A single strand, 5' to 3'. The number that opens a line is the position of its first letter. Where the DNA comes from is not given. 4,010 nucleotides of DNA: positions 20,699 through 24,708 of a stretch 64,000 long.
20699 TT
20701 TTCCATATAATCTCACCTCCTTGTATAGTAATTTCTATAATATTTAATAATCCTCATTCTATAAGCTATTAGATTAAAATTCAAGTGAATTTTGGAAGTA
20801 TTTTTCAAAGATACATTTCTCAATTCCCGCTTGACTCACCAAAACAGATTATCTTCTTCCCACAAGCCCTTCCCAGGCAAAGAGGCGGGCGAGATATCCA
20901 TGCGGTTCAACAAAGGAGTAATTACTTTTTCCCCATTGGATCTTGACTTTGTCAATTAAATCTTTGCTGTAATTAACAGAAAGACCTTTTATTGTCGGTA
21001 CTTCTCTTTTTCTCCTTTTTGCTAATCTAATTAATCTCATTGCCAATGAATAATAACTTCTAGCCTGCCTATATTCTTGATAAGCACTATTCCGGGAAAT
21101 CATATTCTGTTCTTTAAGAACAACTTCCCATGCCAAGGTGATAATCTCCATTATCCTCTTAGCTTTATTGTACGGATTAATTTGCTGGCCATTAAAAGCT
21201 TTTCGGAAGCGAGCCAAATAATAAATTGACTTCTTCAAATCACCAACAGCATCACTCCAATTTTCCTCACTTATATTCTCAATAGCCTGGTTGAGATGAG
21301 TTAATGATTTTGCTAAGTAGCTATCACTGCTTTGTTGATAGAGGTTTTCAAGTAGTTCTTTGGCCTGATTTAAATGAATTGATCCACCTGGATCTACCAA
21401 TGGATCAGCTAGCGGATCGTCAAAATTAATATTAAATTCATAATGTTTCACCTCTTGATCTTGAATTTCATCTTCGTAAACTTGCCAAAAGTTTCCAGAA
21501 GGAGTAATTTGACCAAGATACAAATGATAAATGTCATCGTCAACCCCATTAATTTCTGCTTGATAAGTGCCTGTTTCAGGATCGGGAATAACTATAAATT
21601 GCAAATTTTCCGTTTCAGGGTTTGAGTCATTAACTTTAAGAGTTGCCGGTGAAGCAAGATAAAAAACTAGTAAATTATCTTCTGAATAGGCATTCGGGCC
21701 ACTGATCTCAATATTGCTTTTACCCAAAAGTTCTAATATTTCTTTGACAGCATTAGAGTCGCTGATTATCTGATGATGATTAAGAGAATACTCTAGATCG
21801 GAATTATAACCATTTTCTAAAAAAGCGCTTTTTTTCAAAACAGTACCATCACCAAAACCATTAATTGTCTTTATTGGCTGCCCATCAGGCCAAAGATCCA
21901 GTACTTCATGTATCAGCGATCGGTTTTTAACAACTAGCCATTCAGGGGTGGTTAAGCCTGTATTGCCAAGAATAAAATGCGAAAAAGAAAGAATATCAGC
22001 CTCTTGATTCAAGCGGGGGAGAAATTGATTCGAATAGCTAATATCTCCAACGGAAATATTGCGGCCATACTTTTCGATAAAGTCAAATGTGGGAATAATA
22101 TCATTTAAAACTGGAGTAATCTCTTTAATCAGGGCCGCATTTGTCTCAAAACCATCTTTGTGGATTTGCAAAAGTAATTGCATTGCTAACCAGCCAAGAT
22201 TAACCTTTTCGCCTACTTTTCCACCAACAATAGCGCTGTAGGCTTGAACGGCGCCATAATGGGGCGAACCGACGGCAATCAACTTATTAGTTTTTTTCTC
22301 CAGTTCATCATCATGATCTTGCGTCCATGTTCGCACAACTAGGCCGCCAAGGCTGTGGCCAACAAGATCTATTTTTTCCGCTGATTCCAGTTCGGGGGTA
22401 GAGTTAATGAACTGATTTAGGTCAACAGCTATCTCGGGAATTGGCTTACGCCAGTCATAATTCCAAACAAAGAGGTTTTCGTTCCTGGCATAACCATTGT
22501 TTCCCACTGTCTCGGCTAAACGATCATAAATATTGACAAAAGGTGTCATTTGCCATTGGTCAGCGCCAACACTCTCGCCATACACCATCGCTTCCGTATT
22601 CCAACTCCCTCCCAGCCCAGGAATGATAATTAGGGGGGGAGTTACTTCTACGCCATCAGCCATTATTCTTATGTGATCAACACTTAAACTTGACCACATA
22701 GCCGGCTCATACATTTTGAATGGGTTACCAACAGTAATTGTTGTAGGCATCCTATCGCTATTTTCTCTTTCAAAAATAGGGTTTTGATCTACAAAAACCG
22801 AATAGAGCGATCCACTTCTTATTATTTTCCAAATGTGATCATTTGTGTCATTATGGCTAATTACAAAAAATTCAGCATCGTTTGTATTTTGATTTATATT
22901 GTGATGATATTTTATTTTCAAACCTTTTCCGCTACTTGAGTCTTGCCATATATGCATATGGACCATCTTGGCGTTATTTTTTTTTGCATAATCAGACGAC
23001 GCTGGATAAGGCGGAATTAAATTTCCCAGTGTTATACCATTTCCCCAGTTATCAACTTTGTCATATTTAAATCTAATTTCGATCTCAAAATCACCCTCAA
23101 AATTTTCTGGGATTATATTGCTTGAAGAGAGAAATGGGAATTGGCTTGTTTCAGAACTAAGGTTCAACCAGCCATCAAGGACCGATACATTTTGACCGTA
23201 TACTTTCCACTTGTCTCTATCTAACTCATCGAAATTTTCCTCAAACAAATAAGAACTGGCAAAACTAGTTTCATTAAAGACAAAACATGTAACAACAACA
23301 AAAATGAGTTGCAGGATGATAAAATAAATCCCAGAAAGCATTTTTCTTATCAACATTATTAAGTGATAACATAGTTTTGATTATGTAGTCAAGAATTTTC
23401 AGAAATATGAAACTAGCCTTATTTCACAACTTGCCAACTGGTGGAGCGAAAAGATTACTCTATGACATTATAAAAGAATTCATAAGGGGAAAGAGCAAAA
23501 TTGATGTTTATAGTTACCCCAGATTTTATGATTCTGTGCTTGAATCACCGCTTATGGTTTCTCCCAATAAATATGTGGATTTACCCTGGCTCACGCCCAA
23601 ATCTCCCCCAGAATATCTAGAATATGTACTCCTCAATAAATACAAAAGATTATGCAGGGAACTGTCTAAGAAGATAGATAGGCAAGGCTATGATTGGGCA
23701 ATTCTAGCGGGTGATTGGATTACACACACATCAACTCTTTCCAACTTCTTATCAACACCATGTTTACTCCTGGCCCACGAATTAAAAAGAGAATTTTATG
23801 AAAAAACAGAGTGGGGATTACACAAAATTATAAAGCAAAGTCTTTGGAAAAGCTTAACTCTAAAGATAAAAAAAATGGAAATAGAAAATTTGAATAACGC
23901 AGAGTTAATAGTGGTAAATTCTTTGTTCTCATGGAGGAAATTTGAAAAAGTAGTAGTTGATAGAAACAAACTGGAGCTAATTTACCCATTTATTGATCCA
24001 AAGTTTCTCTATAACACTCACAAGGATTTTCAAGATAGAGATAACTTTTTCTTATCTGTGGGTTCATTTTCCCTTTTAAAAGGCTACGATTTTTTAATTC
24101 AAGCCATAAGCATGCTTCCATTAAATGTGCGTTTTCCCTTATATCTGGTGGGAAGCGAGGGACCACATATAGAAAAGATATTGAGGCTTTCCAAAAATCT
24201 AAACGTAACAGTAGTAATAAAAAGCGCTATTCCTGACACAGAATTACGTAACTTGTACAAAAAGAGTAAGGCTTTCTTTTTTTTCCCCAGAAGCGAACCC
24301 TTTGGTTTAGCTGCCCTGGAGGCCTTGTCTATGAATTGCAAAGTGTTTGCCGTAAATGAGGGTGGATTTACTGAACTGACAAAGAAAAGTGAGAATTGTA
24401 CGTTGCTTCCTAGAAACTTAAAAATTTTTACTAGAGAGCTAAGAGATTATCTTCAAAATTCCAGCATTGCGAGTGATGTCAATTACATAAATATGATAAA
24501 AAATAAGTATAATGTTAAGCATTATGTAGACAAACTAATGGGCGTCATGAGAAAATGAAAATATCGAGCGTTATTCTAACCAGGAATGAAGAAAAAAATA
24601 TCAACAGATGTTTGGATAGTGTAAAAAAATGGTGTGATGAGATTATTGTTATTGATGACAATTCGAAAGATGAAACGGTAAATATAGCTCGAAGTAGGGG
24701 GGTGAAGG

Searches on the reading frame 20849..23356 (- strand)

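Call 9: search_protein_families(library=ncbifam, proteins=[window:20849-23356:-], max_evalue=1e-10)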
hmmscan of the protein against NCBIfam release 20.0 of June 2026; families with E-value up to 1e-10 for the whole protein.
window:20849-23356:- (835 aa): 0 families

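Call 79: search_protein_families(library=pfam, proteins=[window:20849-23356:-], max_evalue=0.0001)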
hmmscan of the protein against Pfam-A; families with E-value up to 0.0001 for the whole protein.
window:20849-23356:- (835 aa): 5 families
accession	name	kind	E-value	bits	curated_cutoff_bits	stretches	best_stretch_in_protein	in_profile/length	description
PF02450.21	LCAT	-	5.4e-16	59.2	21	1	274-394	66-190/392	Lecithin:cholesterol acyltransferase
PF02089.21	Palm_thioest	-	2e-07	31.4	26.8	1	312-452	64-171/254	Palmitoyl protein thioesterase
PF07819.20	PGAP1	-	7.6e-06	26.3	24.3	1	324-373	88-136/233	PGAP1-like alpha/beta domain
PF24096.1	DUF7379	-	7.7e-06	26.4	33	1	313-391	57-137/191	Domain of unknown function (DUF7379)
PF00561.26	Abhydrolase_1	-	5.5e-05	23.4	25.8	0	326-367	68-107/245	alpha/beta hydrolase fold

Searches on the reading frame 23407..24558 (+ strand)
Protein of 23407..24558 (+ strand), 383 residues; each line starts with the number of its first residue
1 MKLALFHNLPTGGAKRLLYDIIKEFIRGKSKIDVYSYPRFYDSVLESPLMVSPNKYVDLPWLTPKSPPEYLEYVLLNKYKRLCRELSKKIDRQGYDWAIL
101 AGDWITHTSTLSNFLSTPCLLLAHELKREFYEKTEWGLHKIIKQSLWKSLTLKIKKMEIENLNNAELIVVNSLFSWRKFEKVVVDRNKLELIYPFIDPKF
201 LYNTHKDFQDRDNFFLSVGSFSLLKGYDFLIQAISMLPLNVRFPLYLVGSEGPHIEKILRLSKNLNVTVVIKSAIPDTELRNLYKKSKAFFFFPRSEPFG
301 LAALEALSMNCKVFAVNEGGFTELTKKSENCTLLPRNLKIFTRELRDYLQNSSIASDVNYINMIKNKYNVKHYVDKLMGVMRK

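Call 79: search_protein_families(library=pfam, proteins=[window:23407-24558:+], max_evalue=0.0001)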
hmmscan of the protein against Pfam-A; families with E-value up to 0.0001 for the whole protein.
window:23407-24558:+ (383 aa): 3 families
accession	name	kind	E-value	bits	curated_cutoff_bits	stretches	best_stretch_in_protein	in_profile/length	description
PF00534.26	Glycos_transf_1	-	1.1e-20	74.4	26.4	1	208-352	11-159/172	Glycosyl transferases group 1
PF13692.12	Glyco_trans_1_4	-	5.1e-13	49.9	27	1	215-351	4-142/142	Glycosyl transferases group 1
PF13439.12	Glyco_transf_4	-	5.8e-05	23.6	28.5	0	12-199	2-169/170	Glycosyltransferase Family 4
